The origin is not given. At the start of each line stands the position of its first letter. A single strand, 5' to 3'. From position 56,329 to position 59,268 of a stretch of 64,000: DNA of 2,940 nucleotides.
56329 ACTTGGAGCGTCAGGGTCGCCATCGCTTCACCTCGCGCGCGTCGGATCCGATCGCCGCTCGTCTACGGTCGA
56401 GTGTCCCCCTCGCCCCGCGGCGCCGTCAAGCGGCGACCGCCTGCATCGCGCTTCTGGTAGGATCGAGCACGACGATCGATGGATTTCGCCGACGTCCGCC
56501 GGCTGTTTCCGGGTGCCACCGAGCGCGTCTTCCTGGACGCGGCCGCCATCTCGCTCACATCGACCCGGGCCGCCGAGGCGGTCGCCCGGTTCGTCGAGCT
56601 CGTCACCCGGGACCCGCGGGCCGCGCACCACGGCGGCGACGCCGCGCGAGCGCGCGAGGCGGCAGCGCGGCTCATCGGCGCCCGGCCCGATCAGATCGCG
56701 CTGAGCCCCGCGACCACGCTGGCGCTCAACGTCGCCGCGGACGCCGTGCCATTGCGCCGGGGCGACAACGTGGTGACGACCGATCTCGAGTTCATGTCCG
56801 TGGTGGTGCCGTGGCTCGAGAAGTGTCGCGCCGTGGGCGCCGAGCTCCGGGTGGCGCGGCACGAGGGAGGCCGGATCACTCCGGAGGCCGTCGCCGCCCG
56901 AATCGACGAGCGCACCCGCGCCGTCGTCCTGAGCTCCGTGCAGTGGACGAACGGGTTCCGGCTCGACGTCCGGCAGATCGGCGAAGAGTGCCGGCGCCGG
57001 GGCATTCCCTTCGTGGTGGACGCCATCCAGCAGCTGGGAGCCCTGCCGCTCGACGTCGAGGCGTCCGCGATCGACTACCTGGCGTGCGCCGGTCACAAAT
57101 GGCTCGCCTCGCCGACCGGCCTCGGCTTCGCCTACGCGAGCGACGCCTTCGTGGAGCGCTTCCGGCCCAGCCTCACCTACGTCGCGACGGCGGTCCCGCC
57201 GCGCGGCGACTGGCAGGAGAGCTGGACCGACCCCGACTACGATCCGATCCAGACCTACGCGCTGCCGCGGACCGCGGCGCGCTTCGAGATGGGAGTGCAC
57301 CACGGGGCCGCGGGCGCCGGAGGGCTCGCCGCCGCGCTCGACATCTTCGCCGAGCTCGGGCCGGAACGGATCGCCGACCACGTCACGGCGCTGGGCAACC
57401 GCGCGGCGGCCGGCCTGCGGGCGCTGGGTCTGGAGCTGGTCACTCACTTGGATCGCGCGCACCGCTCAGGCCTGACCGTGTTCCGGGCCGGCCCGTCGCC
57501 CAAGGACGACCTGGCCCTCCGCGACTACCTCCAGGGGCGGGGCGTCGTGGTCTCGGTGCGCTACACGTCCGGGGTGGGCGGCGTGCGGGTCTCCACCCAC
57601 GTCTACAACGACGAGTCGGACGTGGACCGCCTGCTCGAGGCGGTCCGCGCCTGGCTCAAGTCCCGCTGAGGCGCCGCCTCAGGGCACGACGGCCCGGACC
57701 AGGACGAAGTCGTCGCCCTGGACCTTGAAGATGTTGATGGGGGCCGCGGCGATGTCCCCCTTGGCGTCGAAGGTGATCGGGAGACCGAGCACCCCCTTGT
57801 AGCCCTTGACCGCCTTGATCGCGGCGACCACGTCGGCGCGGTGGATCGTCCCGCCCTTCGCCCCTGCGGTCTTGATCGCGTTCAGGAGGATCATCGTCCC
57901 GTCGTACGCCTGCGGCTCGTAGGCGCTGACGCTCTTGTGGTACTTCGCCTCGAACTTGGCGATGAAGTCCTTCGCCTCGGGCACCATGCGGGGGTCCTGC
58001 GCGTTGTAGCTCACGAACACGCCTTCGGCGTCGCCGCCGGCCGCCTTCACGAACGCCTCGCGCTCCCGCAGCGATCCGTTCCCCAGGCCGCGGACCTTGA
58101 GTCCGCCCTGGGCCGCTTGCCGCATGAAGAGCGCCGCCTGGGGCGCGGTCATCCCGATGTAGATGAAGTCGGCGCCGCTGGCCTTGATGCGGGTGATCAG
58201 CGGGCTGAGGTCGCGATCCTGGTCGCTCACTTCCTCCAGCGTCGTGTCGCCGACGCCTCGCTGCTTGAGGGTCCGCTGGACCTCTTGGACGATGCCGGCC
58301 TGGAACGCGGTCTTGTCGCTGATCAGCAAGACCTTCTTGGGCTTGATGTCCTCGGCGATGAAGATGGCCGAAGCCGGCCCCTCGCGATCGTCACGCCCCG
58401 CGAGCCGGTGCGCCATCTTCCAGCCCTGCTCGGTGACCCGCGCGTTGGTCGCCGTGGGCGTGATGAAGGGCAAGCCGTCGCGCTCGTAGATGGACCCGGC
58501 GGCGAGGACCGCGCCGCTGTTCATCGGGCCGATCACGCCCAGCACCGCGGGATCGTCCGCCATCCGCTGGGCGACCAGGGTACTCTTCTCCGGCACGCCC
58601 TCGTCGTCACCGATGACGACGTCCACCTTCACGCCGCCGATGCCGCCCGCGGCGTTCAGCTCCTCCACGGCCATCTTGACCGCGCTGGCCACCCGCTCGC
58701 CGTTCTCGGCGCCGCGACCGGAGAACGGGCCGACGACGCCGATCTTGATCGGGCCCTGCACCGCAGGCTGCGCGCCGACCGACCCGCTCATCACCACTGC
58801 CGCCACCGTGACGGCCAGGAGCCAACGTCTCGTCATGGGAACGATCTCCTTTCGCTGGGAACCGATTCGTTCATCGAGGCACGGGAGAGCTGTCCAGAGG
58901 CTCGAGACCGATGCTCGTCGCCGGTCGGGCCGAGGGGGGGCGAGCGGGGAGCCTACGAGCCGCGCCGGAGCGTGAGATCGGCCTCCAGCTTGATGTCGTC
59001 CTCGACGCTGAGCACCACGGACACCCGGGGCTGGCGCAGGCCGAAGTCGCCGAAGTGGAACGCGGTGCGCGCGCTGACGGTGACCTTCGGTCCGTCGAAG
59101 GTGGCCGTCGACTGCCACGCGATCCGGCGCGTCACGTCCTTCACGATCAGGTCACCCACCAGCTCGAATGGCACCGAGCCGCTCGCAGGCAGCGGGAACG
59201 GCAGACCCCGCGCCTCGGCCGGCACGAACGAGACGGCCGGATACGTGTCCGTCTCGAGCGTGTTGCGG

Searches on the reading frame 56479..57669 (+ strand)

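Call 36: search_protein_families(library=pfam, proteins=[window:56479-57669:+], max_evalue=0.0001)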
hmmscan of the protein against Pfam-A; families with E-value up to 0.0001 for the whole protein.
window:56479-57669:+ (396 aa): 2 families
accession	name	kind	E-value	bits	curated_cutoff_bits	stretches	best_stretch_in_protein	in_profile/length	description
PF00266.25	Aminotran_5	-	5.5e-43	147.8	21.5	1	17-385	1-371/371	Aminotransferase class-V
PF01041.23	DegT_DnrJ_EryC1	-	6.2e-08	32.7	19.8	1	60-188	31-152/360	DegT/DnrJ/EryC1/StrS aminotransferase family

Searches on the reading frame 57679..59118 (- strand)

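Call 36: search_protein_families(library=pfam, proteins=[window:57679-59118:-], max_evalue=0.0001)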
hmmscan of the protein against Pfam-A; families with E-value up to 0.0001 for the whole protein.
window:57679-59118:- (479 aa): 3 families
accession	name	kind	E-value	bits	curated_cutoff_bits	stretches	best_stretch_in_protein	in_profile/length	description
PF13458.12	Peripla_BP_6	-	2.3e-60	205.5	31.7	1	123-467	1-339/343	Periplasmic binding protein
PF01094.35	ANF_receptor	-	3.1e-20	73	25.4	1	143-468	2-352/353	Receptor family ligand binding region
PF13433.12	Peripla_BP_5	-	2.3e-13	50.4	27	1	124-422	1-298/363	Periplasmic binding protein domain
